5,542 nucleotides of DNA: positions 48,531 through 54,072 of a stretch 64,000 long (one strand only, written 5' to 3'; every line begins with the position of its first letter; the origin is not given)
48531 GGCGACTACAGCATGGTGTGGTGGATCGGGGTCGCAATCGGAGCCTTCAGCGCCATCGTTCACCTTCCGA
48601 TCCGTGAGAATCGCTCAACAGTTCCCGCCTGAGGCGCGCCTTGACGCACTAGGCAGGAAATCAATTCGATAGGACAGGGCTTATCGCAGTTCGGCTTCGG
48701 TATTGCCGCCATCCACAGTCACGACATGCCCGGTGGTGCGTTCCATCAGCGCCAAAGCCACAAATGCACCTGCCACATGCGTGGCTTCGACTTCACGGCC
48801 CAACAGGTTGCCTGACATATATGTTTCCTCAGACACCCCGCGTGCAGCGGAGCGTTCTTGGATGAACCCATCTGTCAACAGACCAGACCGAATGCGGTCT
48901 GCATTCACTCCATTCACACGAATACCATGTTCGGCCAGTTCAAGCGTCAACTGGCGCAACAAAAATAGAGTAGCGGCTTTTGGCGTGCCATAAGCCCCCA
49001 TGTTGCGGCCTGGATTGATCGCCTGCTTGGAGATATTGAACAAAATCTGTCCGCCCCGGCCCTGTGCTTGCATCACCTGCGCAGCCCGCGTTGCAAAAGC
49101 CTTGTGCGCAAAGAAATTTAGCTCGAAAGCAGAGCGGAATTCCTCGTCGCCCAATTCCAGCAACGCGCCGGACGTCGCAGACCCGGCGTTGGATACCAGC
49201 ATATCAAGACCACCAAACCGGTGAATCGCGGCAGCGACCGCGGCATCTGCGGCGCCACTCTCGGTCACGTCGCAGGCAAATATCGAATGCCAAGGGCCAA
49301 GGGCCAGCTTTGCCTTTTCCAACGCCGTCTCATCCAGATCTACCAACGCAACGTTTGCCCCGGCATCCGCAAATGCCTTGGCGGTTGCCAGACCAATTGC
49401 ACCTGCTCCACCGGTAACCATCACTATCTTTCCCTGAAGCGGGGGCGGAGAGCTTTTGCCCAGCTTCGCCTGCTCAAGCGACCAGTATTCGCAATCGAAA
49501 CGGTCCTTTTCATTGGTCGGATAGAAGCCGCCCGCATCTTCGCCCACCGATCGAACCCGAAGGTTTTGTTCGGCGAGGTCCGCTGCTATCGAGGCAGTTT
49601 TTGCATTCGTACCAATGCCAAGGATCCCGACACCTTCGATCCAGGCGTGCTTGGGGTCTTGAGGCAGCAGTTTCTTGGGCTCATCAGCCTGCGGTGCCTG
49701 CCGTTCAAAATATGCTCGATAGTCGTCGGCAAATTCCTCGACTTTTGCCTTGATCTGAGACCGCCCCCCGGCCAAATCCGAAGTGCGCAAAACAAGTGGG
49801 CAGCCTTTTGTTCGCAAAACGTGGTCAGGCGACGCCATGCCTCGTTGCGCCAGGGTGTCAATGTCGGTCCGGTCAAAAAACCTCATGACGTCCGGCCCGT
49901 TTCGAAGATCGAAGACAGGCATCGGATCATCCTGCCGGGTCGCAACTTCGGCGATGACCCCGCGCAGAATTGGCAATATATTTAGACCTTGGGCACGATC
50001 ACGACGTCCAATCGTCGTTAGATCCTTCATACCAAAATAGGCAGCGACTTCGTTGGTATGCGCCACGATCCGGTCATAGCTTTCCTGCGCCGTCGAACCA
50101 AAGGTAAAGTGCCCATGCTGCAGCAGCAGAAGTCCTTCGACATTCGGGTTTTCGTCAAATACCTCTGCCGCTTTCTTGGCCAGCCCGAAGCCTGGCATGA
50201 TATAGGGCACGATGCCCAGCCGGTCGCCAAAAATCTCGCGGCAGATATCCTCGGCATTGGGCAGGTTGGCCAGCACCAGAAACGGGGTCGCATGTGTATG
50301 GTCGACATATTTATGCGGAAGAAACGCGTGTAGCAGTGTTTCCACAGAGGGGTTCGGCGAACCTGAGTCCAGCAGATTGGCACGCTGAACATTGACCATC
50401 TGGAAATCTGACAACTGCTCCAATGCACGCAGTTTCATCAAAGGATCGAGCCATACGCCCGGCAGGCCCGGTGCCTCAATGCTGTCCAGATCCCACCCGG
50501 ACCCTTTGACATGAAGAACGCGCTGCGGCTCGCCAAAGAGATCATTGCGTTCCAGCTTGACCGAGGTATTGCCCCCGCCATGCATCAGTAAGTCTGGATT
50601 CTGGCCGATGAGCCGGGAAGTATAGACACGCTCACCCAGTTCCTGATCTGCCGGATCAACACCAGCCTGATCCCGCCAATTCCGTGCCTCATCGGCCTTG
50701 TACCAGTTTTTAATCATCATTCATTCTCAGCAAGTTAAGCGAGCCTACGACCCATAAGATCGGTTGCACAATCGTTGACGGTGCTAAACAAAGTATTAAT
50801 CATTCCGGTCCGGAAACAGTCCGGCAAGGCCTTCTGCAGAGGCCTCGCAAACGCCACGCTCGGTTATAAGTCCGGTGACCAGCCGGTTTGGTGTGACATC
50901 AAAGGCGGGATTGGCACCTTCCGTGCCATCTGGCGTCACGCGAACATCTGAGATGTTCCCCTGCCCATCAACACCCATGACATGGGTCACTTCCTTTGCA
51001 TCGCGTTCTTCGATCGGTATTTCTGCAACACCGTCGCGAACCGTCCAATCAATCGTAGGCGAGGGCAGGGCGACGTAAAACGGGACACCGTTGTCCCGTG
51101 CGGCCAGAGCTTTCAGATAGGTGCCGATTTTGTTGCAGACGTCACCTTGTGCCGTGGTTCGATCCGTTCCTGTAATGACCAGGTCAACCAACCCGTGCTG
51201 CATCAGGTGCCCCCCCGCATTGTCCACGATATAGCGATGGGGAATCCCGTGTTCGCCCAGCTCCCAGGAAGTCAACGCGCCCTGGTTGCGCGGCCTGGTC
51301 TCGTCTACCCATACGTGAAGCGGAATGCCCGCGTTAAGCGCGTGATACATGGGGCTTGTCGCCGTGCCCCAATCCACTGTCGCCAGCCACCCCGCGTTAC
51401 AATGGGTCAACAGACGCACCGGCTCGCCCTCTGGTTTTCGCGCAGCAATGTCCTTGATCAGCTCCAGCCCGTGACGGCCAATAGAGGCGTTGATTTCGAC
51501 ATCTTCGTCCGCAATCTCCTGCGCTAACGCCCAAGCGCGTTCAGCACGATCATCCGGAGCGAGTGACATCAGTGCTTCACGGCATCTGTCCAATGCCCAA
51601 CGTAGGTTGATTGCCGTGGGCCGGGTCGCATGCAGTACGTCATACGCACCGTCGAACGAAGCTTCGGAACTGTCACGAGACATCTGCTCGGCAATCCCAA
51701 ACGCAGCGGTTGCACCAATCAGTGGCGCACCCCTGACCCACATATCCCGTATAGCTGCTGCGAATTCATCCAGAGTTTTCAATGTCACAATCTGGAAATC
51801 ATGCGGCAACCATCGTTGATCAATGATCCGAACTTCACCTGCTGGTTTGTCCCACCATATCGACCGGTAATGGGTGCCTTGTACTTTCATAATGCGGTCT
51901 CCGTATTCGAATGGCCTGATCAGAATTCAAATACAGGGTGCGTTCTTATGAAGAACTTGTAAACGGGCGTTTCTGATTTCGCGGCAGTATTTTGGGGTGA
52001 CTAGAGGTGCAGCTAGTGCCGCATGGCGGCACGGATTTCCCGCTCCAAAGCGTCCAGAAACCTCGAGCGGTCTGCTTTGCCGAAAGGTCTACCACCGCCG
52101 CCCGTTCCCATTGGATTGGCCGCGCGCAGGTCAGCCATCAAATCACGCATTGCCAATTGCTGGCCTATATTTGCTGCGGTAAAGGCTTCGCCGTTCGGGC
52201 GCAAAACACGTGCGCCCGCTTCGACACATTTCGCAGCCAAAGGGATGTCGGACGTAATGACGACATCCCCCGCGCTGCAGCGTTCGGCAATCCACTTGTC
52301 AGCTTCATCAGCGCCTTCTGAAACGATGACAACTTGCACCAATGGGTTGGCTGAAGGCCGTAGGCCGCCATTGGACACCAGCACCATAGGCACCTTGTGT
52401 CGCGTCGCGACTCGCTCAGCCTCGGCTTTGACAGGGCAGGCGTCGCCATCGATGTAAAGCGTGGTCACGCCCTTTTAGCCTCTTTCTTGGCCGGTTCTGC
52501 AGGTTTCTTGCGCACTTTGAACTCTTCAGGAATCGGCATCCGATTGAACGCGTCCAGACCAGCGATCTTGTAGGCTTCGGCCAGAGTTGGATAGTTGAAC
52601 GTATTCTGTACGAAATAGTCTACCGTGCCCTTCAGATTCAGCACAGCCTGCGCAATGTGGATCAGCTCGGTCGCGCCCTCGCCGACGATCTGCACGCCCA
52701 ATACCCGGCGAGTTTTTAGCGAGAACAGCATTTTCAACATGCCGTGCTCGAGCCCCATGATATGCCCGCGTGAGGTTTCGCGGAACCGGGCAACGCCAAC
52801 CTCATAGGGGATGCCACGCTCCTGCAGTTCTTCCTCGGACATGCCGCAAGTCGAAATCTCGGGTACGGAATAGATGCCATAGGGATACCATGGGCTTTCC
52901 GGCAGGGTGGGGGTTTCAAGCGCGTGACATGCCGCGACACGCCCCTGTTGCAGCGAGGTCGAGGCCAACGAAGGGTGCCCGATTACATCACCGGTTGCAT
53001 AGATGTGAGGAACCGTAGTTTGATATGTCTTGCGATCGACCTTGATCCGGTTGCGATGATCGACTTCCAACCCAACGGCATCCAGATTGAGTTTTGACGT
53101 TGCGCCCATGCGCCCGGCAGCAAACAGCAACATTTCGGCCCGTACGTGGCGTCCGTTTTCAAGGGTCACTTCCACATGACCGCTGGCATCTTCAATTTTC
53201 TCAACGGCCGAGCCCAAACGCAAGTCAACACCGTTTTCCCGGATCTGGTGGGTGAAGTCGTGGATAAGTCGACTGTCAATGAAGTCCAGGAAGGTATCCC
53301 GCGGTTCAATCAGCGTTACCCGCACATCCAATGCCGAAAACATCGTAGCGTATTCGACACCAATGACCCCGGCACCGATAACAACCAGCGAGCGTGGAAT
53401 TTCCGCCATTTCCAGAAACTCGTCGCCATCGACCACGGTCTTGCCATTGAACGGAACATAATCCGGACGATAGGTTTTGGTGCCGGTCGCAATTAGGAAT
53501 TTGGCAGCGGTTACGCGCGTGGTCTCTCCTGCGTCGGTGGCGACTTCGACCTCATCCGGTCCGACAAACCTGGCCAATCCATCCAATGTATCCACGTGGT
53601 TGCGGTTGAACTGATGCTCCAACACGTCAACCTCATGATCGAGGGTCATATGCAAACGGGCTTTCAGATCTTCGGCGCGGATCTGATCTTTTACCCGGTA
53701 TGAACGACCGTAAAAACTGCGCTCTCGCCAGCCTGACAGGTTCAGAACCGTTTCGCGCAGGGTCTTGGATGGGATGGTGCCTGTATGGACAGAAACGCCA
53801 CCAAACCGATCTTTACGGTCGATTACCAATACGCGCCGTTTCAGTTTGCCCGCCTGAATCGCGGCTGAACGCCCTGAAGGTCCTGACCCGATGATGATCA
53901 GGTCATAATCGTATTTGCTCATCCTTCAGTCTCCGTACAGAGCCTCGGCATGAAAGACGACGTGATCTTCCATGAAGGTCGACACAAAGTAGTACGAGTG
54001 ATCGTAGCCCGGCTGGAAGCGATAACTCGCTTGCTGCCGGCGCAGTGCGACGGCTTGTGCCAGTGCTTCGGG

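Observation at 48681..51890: mtnA paired with an aldolase-SDR fusion: possible one-enzyme variant of the DHAP shunt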

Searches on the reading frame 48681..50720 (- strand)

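Call 3: search_protein_families(library=pfam, proteins=[window:48681-50720:-])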
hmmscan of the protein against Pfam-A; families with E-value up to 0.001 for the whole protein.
window:48681-50720:- (679 aa): 6 families
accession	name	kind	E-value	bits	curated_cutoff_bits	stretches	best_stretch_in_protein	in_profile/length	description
PF13561.12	adh_short_C2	-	8.6e-38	130.7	27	1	441-673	7-235/236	Enoyl-(Acyl carrier protein) reductase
PF00106.31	adh_short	-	2.1e-36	125.7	26.6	1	431-612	1-184/195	short chain dehydrogenase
PF00596.27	Aldolase_II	-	2.6e-18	67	22.2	1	33-220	5-174/183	Class II Aldolase and Adducin N-terminal domain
PF08659.16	KR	-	3.3e-05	24.3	22.6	1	433-532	3-109/180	KR domain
PF01370.27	Epimerase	-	0.00053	19.9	20.9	0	433-496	1-61/240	NAD dependent epimerase/dehydratase family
PF02737.24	3HCDH_N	-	0.00082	19.8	22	1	438-473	6-41/180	3-hydroxyacyl-CoA dehydrogenase, NAD binding domain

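Call 4: search_protein_families(library=ncbifam, proteins=[window:48681-50720:-])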
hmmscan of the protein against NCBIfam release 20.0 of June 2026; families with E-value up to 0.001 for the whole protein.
window:48681-50720:- (679 aa): 218 families (the best 25 are shown)
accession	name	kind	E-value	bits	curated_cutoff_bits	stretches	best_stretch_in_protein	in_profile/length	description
NF006192.0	PRK08324.1-6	equivalog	6.8e-247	821.2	639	1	4-679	2-685/685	bifunctional aldolase/short-chain dehydrogenase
NF006195.0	PRK08324.2-3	equivalog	1.5e-237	790.2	931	1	5-679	3-678/678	bifunctional aldolase/short-chain dehydrogenase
NF006193.0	PRK08324.2-1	subfamily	1.6e-199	664.5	1213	1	4-679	3-705/705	bifunctional aldolase/short-chain dehydrogenase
NF006196.0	PRK08324.2-4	equivalog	6.8e-159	530.3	831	1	17-674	6-654/657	bifunctional aldolase/short-chain dehydrogenase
NF006194.0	PRK08324.2-2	equivalog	1.2e-153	513.4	686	1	4-677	2-701/703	bifunctional aldolase/short-chain dehydrogenase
NF006190.0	PRK08324.1-4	equivalog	3.2e-129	432.1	1014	1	18-676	8-686/689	bifunctional aldolase/short-chain dehydrogenase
TIGR02632.1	RhaD_aldol-ADH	equivalog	2.5e-126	422.8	567.75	1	30-679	3-676/676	bifunctional rhamnulose-1-phosphate aldolase/short-chain dehydrogenase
NF006189.0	PRK08324.1-3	equivalog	1.4e-117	393.9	634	1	26-679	23-701/701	bifunctional rhamnulose-1-phosphate aldolase/short-chain dehydrogenase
NF006191.0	PRK08324.1-5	equivalog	8e-103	345.1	1240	1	15-677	15-704/706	bifunctional aldolase/short-chain dehydrogenase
NF006188.0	PRK08324.1-1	equivalog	1.6e-100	337.3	1152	1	30-679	9-679/679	bifunctional aldolase/short-chain dehydrogenase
NF006197.0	PRK08324.2-5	equivalog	1.3e-88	297.9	627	1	27-464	16-453/583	bifunctional aldolase/short-chain dehydrogenase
NF005559.1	PRK07231.1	subfamily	5.1e-40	137.5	215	1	428-674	2-248/249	glucose 1-dehydrogenase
NF004791.0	PRK06138.1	equivalog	9e-35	120.2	312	1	428-674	3-250/252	SDR family oxidoreductase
NF004526.0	PRK05872.1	subfamily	5.5e-32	111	276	1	426-602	6-182/297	short-chain dehydrogenase/reductase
NF052558.1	MBtsdlDhBudC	equivalog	6.7e-32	111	270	1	429-674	2-242/250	meso-2,3-butanediol dehydrogenase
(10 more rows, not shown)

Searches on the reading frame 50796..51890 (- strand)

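Call 3: search_protein_families(library=pfam, proteins=[window:50796-51890:-])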
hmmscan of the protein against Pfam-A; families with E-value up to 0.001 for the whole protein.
window:50796-51890:- (364 aa): 1 family
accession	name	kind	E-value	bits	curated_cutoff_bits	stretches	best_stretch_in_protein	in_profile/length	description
PF01008.23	IF-2B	-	4e-61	207.1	22.4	1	52-349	2-279/280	Initiation factor 2 subunit family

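Call 4: search_protein_families(library=ncbifam, proteins=[window:50796-51890:-])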
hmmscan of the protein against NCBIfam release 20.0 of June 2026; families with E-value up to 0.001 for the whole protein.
window:50796-51890:- (364 aa): 8 families
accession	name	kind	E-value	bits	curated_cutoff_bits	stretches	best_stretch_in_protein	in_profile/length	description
NF004326.0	PRK05720.1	subfamily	1.5e-141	471.3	271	1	6-362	8-355/358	s-methyl-5-thioribose-1-phosphate isomerase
TIGR00512.1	salvage_mtnA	equivalog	9.4e-124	412.7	279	1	9-349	1-334/335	S-methyl-5-thioribose-1-phosphate isomerase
TIGR00524.1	eIF-2B_rel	subfamily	4.6e-85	285.4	185.85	1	38-348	2-301/303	S-methyl-5-thioribose-1-phosphate isomerase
NF004700.0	PRK06036.1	equivalog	1.2e-82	277.7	528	1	9-350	2-330/339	S-methyl-5-thioribose-1-phosphate isomerase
NF004436.0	PRK05772.1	equivalog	9e-67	225.8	521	1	9-349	17-350/363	S-methyl-5-thioribose-1-phosphate isomerase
TIGR00511.1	ribulose_e2b2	equivalog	8.9e-43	146.7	314.1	1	40-348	2-286/301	ribose 1,5-bisphosphate isomerase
NF006210.0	PRK08335.1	equivalog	1.7e-16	60.3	339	1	190-299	135-240/275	translation initiation factor IF-2B subunit alpha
NF004994.0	PRK06372.1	equivalog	2.1e-06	27.3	249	1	193-273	112-190/253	translation initiation factor IF-2B subunit delta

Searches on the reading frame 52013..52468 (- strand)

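Call 3: search_protein_families(library=pfam, proteins=[window:52013-52468:-])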
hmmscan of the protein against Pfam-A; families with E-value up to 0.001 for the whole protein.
window:52013-52468:- (151 aa): 1 family
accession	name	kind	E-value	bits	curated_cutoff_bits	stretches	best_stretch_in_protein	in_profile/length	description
PF02639.20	DUF188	-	1.3e-44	151.4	24.3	1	17-146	2-129/130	Uncharacterized BCR, YaiI/YqxD family COG1671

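Call 4: search_protein_families(library=ncbifam, proteins=[window:52013-52468:-])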
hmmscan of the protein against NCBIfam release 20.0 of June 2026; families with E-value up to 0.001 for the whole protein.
window:52013-52468:- (151 aa): 1 family
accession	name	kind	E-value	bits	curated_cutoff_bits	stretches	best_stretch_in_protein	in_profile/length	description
NF001095.0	PRK00124.1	equivalog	9.8e-49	165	139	1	3-149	2-146/150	YaiI/YqxD family protein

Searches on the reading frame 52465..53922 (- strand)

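Call 3: search_protein_families(library=pfam, proteins=[window:52465-53922:-])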
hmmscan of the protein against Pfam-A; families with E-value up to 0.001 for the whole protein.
window:52465-53922:- (485 aa): 16 families
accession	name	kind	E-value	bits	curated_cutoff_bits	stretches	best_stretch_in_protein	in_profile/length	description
PF07992.20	Pyr_redox_2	-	3.4e-55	188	26.1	1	6-327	1-291/291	Pyridine nucleotide-disulphide oxidoreductase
PF02852.28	Pyr_redox_dim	-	6.1e-28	97.7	25.3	1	347-452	2-107/110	Pyridine nucleotide-disulphide oxidoreductase, dimerisation domain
PF00070.33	Pyr_redox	-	5.1e-22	78.6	22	1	179-256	2-81/82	Pyridine nucleotide-disulphide oxidoreductase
PF13738.12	Pyr_redox_3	-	1.8e-16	60.7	30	1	125-311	114-305/305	Pyridine nucleotide-disulphide oxidoreductase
PF01266.30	DAO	-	8e-14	52.4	27.9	1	7-123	1-122/353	FAD dependent oxidoreductase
PF03486.20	HI0933_like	-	2.4e-12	47.3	50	1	7-41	2-36/244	HI0933-like protein Rossmann domain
PF12831.13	FAD_oxidored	-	1.6e-09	38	27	1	7-76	1-70/416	FAD dependent oxidoreductase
PF13450.12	NAD_binding_8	-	3.3e-09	37.3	21.9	1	10-43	1-34/68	NAD(P)-binding Rossmann-like domain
PF05834.18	Lycopene_cycl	-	1.4e-06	28.1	23.4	0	221-297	91-164/380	Lycopene cyclase protein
PF13434.12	Lys_Orn_oxgnase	-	3.7e-06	26.8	21.3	0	124-192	133-204/339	L-lysine 6-monooxygenase/L-ornithine 5-monooxygenase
PF13478.12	XdhC_C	-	8.4e-06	26.8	29.7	0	179-212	1-34/125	XdhC Rossmann domain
PF01262.27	AlaDh_PNT_C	-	1.5e-05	25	23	0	178-227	30-79/214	Alanine dehydrogenase/PNT, C-terminal domain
PF01134.28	GIDA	-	1.7e-05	24.5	22.1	0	7-43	1-38/391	Glucose inhibited division protein A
PF01946.23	Thi4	-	3e-05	23.8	26.2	0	5-50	17-63/235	Thi4 family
PF00890.30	FAD_binding_2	-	0.00028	20.6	20.4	1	7-45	1-39/414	FAD binding domain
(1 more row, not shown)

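Call 4: search_protein_families(library=ncbifam, proteins=[window:52465-53922:-])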
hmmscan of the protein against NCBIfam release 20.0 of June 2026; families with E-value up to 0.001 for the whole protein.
window:52465-53922:- (485 aa): 97 families (the best 25 are shown)
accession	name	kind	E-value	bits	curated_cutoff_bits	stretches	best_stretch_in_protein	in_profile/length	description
NF003585.0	PRK05249.1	equivalog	2e-197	656.4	465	1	2-462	3-461/464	Si-specific NAD(P)(+) transhydrogenase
TIGR01350.1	lipoamide_DH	equivalog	7.6e-97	324.9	408.8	1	6-461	2-457/461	dihydrolipoyl dehydrogenase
TIGR02053.1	MerA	equivalog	6.7e-81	272.6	454.45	1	6-460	1-454/465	mercury(II) reductase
NF005883.0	PRK07845.1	equivalog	7.5e-70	236.2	479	1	8-449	5-450/466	NAD(P)H-quinone dehydrogenase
NF004943.0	PRK06292.2-1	equivalog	1.9e-66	224.7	432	1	5-451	3-448/456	dihydrolipoyl dehydrogenase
NF004776.0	PRK06116.1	equivalog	3.3e-66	224.1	480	1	3-450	2-445/450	glutathione-disulfide reductase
NF004939.0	PRK06292.1-1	equivalog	3.1e-65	220.7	435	1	1-464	1-464/476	dihydrolipoyl dehydrogenase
NF005884.0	PRK07846.1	equivalog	2e-64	217.9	501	1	5-449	3-442/454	mycothione reductase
TIGR01424.1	gluta_reduc_2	equivalog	2.5e-61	207.6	606.05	1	4-450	1-441/446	glutathione-disulfide reductase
NF041853.1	hythiocyan_redase_MerA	equivalog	7.2e-61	206.3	650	1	5-451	3-434/440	hypothiocyanous acid reductase MerA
NF040477.1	chlor_oxi_RclA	equivalog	2e-60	204.7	740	1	5-451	3-433/441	reactive chlorine resistance oxidoreductase RclA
NF004991.0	PRK06370.1-3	subfamily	2.5e-60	204.5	620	1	5-462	35-490/509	FAD-containing oxidoreductase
NF004947.0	PRK06292.2-5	equivalog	8.7e-60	202.9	592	1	5-454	3-454/474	dihydrolipoyl dehydrogenase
TIGR03452.1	mycothione_red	equivalog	1.8e-59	201.9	635.65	1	5-450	2-444/452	mycothione reductase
NF005572.0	PRK07251.1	equivalog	1.4e-58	198.6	537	1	5-450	3-431/438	FAD-containing oxidoreductase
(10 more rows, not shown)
